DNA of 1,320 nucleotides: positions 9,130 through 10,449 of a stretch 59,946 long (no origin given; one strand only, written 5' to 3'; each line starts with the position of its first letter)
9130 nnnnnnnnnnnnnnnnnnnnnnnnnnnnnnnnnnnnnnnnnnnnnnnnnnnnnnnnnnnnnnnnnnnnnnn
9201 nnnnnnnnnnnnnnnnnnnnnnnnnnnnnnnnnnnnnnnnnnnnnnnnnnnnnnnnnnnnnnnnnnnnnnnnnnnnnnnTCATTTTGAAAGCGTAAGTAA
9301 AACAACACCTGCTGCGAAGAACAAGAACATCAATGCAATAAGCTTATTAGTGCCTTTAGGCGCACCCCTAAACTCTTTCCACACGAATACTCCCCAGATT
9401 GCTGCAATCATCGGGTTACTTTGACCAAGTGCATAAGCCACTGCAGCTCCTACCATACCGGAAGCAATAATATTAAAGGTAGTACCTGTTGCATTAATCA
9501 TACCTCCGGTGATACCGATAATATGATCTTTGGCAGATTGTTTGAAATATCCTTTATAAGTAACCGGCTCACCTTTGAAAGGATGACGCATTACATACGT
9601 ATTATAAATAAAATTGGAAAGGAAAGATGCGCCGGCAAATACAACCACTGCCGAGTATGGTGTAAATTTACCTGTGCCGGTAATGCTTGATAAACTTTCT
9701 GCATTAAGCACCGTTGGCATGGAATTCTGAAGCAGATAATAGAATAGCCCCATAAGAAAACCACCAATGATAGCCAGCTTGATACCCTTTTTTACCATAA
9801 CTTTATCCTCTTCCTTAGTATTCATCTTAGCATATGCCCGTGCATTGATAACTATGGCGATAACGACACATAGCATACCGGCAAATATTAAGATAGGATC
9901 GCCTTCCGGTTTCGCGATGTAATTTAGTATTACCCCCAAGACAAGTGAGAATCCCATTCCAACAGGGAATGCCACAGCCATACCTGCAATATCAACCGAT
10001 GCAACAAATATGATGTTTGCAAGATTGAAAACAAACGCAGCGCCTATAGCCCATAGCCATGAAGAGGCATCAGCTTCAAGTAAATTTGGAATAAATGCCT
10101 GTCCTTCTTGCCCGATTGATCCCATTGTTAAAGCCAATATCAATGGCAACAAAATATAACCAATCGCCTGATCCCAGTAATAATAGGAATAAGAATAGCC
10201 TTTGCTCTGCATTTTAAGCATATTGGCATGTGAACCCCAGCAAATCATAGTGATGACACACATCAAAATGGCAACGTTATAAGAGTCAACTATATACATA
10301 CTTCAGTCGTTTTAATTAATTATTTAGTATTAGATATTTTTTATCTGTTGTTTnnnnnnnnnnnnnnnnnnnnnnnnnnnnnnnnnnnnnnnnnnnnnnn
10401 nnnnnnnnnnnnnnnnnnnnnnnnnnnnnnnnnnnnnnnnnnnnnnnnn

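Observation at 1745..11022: HTCS-linked SusC/SusD operon with no recognisable CAZyme but a D-allose-pathway-like cytoplasmic module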

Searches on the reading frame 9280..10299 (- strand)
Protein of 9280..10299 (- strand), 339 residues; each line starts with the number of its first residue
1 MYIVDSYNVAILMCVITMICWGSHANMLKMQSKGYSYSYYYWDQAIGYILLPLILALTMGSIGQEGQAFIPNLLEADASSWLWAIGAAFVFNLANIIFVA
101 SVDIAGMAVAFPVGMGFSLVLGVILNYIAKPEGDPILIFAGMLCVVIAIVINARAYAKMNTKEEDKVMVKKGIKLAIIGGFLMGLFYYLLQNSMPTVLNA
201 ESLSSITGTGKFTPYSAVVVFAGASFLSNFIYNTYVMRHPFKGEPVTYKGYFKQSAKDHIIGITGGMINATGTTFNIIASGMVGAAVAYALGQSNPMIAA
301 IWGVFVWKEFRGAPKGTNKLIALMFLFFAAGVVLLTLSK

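Call 3: search_protein_families(library=pfam, proteins=[window:9280-10299:-], max_evalue=0.01)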
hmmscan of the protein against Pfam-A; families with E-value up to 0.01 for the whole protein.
window:9280-10299:- (339 aa): 2 families
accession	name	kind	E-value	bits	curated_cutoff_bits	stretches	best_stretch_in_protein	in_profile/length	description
PF07168.17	Ureide_permease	-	1.6e-16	60.5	27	2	172-336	198-357/359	Ureide permease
PF06800.18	Sugar_transport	-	3e-06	27.3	26.3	1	12-334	1-277/280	Sugar transport protein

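Call 4: search_protein_families(library=ncbifam, proteins=[window:9280-10299:-], max_evalue=0.01)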
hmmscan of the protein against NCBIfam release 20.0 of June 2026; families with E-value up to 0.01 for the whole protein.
window:9280-10299:- (339 aa): 0 families
